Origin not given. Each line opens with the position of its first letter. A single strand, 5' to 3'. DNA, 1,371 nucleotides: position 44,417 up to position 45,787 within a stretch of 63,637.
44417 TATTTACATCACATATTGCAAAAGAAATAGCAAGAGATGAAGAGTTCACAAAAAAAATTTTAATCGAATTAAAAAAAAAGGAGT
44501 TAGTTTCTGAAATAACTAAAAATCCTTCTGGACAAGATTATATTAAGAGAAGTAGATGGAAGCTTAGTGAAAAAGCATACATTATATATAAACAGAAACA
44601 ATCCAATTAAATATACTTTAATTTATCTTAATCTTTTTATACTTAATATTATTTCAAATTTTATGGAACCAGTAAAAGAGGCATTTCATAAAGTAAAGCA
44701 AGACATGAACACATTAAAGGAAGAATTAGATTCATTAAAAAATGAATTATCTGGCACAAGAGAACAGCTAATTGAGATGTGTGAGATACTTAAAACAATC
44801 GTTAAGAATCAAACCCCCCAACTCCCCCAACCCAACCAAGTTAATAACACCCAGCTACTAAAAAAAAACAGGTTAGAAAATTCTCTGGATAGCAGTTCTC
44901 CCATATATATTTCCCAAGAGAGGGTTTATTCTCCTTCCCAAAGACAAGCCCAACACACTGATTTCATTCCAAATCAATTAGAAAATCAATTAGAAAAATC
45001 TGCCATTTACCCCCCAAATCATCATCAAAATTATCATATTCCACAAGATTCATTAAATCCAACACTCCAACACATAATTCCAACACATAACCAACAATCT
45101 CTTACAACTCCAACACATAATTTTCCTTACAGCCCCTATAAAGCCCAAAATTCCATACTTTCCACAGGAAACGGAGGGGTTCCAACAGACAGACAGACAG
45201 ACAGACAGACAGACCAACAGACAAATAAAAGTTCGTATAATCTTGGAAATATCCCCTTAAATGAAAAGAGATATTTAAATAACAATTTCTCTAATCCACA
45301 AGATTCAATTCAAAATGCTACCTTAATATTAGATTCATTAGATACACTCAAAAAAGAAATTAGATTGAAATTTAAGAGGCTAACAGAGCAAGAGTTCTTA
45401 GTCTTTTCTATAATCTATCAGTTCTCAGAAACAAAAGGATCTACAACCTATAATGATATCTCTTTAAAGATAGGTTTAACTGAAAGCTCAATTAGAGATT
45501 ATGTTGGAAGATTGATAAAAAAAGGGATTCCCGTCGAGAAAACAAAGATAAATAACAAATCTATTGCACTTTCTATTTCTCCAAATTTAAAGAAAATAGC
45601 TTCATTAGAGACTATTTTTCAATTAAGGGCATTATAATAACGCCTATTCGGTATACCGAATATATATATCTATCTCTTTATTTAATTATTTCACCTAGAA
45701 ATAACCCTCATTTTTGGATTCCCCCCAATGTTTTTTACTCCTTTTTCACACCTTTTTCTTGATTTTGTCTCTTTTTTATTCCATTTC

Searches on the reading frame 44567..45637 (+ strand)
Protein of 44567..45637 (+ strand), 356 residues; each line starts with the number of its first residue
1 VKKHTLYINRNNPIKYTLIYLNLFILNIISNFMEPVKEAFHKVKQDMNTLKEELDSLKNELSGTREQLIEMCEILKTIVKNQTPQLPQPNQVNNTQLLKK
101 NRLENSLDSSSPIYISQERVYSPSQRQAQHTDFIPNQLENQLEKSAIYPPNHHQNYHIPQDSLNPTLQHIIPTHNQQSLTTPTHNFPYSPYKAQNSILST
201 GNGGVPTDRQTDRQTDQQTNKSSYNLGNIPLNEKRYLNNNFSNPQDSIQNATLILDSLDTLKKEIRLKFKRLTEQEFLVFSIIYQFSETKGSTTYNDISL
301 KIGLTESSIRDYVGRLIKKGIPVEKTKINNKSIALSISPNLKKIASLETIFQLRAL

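Call 21: search_protein_families(library=pfam, proteins=[window:44567-45637:+], max_evalue=0.01)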
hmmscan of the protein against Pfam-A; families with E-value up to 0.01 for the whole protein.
window:44567-45637:+ (356 aa): 4 families
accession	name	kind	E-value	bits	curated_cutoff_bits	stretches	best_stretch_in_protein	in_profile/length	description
PF13412.12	HTH_24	-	7.6e-05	22.6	21.9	1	290-321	15-46/48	Winged helix-turn-helix DNA-binding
PF13730.12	HTH_36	-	0.00069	19.8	25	1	271-321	2-54/55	Helix-turn-helix domain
PF08279.18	HTH_11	-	0.0012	19.1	25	1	280-327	3-50/55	HTH domain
PF21984.2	DnaD_N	-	0.0079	16.8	27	0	272-322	14-65/101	DnaD N-terminal domain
